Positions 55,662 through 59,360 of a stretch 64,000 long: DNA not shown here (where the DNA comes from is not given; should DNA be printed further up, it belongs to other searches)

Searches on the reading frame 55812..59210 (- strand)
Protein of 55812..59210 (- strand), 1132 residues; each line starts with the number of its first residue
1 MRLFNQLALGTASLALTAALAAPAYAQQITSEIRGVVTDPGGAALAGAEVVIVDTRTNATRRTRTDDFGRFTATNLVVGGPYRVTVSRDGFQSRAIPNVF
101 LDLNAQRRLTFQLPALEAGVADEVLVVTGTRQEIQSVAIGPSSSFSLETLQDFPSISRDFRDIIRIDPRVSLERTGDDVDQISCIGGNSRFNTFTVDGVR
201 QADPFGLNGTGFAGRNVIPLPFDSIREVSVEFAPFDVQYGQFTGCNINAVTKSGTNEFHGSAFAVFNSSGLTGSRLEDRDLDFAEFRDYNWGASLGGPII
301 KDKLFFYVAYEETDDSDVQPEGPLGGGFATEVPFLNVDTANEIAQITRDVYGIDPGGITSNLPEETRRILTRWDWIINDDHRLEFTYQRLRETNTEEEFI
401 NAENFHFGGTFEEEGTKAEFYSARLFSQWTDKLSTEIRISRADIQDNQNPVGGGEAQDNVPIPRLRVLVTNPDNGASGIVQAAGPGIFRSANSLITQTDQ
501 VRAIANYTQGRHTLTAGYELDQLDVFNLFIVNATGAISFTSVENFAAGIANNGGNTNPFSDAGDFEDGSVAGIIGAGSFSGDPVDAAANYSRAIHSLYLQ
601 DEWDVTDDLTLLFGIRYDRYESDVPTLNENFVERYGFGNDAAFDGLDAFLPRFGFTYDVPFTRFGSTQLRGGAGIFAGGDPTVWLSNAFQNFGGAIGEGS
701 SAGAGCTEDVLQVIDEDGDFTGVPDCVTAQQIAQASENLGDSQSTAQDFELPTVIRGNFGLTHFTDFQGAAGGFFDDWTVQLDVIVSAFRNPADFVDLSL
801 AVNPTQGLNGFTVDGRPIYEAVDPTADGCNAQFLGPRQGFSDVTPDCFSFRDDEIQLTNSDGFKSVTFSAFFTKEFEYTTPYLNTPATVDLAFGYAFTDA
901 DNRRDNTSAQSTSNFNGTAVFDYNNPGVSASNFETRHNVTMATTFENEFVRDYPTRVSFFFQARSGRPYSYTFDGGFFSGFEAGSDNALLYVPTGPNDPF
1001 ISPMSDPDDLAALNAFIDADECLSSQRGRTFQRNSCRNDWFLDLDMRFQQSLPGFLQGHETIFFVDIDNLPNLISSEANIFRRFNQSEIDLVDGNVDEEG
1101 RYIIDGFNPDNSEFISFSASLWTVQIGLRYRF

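Call 36: find_encoding_contigs(protein=window:55812-59210:-, flank=10000, max_places=5)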
Protein window:55812-59210:- (1132 aa): 2 contigs read that carry it; 1 place shown.
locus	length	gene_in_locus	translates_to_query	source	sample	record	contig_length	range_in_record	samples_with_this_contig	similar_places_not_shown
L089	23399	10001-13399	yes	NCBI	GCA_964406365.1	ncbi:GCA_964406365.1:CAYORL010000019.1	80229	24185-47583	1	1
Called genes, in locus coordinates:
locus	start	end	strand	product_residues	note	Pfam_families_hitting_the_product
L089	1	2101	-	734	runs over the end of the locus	PF07715:Plug, PF00593:TonB_dep_Rec_b-barrel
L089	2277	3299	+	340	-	PF20311:DUF6607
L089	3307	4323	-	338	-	PF13489:Methyltransf_23, PF08241:Methyltransf_11 (weak), PF08242:Methyltransf_12 (weak), PF13649:Methyltransf_25 (faint)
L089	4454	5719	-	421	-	PF00011:HSP20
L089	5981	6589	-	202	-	PF13505:OMP_b-brl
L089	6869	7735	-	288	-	PF00005:ABC_tran, PF13304:AAA_21 (faint)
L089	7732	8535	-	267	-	PF02405:MlaE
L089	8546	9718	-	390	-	PF01168:Ala_racemase_N, PF00842:Ala_racemase_C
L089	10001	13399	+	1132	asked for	PF13620:CarboxypepD_reg, PF07715:Plug (weak), PF00593:TonB_dep_Rec_b-barrel, PF25183:OMP_b-brl_4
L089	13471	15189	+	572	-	PF00515:TPR_1 (faint), PF07719:TPR_2 (faint), PF12895:ANAPC3 (faint), PF13181:TPR_8 (faint), PF14559:TPR_19 (weak), PF13432:TPR_16, PF14559:TPR_19 (weak), PF13759:2OG-FeII_Oxy_5, +3 more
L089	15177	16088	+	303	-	PF00892:EamA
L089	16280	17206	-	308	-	PF27100:DcsG_N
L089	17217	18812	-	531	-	PF00772:DnaB, PF13481:AAA_25, PF03796:DnaB_C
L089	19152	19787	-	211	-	PF01281:Ribosomal_L9_N, PF03948:Ribosomal_L9_C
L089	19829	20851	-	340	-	-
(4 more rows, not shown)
